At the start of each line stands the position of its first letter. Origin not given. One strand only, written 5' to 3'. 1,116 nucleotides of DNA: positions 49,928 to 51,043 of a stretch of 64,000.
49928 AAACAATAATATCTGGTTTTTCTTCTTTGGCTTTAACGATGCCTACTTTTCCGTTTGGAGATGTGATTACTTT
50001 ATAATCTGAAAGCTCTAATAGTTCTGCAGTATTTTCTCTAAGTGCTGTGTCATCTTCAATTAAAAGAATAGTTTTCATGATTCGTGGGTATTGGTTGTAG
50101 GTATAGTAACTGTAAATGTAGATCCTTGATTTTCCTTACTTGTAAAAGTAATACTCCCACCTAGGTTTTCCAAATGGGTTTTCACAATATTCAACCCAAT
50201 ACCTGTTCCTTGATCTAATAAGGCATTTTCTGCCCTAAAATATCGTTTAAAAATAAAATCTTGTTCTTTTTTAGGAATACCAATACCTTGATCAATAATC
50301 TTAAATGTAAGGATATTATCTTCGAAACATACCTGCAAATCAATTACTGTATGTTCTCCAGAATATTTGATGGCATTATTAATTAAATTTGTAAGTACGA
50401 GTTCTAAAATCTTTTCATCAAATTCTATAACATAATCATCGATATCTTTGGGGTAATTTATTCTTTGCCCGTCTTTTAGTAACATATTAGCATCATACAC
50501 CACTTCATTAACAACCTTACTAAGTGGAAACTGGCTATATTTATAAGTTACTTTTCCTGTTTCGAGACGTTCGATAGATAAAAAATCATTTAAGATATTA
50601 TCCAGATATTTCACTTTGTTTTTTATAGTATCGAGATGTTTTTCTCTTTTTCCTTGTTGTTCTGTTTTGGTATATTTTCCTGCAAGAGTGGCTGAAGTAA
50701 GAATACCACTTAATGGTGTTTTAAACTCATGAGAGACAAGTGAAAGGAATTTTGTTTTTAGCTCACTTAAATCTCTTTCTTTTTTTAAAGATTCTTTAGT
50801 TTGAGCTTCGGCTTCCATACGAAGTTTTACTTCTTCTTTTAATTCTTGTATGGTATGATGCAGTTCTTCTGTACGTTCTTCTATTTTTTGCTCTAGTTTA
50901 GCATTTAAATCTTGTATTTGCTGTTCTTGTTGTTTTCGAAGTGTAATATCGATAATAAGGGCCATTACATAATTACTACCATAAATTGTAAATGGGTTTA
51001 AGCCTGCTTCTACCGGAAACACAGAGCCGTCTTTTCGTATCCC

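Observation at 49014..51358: FixL-like PAS kinase translationally coupled to a REC-Crp/Fnr fusion regulator: a possible one-step FixLJ-FixK cascade in a Flavobacterium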

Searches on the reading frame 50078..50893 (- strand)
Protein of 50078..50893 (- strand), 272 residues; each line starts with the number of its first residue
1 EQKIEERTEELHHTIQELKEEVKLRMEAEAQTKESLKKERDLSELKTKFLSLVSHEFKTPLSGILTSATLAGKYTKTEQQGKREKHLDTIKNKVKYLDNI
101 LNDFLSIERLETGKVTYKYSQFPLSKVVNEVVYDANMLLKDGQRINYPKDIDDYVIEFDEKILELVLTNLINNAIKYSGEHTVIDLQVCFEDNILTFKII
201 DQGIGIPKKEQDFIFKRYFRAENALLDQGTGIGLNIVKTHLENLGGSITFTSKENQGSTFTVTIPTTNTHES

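Call 72: search_solved_structures(query=window:50078-50893:-, max_evalue=1e-8, show_alignments=0)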
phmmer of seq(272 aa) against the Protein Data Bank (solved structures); distinct sequences matched with E-value up to 1e-8: 39.
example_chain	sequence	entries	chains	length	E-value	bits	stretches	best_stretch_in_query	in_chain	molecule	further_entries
7z8n_A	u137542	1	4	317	2.4e-28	102.6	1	4-264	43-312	Histidine kinase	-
4u7n_A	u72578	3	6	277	1.1e-24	90.6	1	39-266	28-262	Histidine protein kinase sensor protein | Histidine kinase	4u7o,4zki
5c93_A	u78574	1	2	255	1.2e-24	90.5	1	42-266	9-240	Histidine kinase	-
2c2a_A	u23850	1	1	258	4e-23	85.5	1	31-268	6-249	SENSOR HISTIDINE KINASE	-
5uht_A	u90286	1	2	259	4.4e-23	85.4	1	32-268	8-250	Sensor histidine kinase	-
3dge_A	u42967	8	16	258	5e-23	85.2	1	32-268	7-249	Sensor protein | Histidine kinase | Sensor histidine kinase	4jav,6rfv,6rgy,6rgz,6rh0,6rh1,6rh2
4jas_A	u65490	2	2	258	6.6e-23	84.8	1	32-268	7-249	Histidine kinase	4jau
6azr_A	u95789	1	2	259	2.1e-22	83.2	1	32-268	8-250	Sensor histidine kinase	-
4i5s_A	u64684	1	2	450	2.7e-22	82.8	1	38-270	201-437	Putative histidine kinase CovS; VicK-like protein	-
6rh7_A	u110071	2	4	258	1.2e-21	80.7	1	32-268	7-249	Sensor histidine kinase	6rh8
6lgq_C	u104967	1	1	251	3.6e-20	75.9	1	42-268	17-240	Histidine kinase KdpD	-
3sl2_A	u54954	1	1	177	7.6e-20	74.8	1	145-268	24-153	Sensor histidine kinase yycG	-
7p8e_A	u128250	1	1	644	4.1e-19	72.4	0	191-263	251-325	Receiver domain of histidine kinase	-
6paj_A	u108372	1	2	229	2.7e-18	69.7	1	42-266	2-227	Sensor protein SrrB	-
9epn_A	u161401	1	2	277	1.1e-17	67.7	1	40-268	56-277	Sensor histidine kinase HprS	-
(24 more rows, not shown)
